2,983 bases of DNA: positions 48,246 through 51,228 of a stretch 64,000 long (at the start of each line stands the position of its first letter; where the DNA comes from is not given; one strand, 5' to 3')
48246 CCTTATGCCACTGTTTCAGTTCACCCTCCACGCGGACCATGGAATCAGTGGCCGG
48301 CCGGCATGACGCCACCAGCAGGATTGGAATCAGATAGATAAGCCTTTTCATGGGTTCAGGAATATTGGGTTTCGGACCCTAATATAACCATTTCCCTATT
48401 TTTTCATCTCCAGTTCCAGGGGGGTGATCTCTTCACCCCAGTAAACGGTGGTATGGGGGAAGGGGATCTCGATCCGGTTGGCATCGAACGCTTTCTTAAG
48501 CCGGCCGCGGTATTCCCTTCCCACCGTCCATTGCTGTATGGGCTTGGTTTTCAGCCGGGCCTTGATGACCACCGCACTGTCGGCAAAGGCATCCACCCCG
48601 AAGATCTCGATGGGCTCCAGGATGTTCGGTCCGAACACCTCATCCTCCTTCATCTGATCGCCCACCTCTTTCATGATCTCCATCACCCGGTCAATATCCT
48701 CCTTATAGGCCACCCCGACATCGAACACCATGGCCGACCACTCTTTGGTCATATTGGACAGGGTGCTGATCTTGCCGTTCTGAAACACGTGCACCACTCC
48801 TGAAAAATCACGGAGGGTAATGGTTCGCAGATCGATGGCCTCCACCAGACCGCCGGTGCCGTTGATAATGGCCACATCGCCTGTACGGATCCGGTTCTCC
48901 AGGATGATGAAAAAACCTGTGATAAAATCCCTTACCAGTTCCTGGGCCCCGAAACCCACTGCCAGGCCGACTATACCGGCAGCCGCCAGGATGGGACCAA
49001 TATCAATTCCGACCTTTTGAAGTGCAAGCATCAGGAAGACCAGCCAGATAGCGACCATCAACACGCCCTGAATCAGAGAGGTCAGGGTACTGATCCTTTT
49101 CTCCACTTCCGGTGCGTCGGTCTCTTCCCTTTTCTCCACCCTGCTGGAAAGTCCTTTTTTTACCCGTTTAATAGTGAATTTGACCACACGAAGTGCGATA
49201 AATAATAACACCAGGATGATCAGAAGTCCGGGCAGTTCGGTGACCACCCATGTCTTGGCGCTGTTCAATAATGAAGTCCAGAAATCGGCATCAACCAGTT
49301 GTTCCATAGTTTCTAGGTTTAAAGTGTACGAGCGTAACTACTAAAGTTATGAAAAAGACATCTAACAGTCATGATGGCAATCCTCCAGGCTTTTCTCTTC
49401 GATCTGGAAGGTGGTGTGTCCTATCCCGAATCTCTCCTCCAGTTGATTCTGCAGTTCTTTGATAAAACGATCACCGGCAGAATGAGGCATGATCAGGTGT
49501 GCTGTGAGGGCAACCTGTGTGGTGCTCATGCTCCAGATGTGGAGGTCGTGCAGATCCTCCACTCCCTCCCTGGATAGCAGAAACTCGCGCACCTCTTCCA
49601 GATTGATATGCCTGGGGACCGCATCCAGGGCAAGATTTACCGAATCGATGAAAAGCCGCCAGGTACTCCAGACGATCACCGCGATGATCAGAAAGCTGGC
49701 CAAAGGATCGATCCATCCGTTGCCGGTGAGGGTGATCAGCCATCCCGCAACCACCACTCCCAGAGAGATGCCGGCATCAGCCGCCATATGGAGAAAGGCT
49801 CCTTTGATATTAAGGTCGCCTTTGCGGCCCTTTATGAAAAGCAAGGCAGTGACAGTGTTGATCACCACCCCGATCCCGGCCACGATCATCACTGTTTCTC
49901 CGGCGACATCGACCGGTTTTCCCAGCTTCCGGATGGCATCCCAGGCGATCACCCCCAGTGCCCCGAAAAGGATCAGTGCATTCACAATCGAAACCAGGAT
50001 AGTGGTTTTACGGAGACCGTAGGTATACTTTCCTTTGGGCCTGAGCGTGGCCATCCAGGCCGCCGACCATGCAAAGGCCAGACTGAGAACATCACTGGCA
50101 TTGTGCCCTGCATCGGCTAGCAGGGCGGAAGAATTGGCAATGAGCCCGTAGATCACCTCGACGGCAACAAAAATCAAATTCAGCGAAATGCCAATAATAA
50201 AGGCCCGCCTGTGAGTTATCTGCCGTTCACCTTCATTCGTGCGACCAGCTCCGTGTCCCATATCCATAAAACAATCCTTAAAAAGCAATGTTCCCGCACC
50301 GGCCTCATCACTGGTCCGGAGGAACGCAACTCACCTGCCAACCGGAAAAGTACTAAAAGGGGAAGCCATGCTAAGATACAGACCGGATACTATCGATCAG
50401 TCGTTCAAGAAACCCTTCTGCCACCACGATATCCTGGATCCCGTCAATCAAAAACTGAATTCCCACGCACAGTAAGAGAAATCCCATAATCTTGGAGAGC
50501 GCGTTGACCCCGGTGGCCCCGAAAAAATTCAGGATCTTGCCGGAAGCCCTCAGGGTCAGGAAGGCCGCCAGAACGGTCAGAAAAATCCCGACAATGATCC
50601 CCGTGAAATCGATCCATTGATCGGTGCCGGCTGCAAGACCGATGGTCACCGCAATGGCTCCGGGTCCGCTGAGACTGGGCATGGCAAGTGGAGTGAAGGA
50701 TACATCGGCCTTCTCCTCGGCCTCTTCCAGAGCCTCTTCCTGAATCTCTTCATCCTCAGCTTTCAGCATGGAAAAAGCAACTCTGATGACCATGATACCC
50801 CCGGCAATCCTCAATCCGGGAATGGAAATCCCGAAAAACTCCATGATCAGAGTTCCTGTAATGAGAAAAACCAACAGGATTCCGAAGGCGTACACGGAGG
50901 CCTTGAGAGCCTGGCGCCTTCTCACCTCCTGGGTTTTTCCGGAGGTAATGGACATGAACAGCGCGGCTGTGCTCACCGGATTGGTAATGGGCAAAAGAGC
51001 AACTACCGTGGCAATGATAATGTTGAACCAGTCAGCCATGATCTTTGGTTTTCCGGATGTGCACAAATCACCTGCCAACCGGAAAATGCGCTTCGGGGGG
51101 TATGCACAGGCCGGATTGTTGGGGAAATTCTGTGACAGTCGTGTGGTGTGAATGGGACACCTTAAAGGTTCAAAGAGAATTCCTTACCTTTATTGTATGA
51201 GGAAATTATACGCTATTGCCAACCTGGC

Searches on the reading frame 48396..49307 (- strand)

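Call 66: search_protein_families(library=pfam, proteins=[window:48396-49307:-], max_evalue=0.00001)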
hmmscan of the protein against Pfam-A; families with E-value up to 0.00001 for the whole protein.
window:48396-49307:- (303 aa): 3 families
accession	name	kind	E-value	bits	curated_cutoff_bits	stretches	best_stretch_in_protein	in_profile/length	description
PF00924.24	MS_channel_2nd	-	1.1e-11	45.1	20.2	1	124-187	2-67/68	Mechanosensitive ion channel, beta-domain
PF21082.3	MS_channel_3rd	-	5.3e-10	40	21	1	194-281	2-88/88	Mechanosensitive ion channel MscS, C-terminal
PF21088.3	MS_channel_1st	-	5.6e-07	29.9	23.1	1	82-122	2-42/42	Mechanosensitive ion channel, transmembrane helices 2/3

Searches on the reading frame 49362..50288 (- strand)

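Call 66: search_protein_families(library=pfam, proteins=[window:49362-50288:-], max_evalue=0.00001)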
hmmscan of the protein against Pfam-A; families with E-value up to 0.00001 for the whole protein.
window:49362-50288:- (308 aa): 2 families
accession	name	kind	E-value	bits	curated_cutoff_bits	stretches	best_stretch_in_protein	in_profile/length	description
PF01545.26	Cation_efflux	-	3.9e-36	125.1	26.6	1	31-217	2-194/198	Cation efflux family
PF16916.11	ZT_dimer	-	2.6e-14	53.4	26.7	1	225-298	1-77/78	Dimerisation domain of Zinc Transporter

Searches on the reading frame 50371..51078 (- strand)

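Call 66: search_protein_families(library=pfam, proteins=[window:50371-51078:-], max_evalue=0.00001)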
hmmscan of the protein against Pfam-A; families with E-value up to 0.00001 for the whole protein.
window:50371-51078:- (235 aa): 1 family
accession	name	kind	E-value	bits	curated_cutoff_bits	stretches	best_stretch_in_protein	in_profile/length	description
PF01914.23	MarC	-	3.3e-56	190.4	23.9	1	18-217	1-202/203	MarC family integral membrane protein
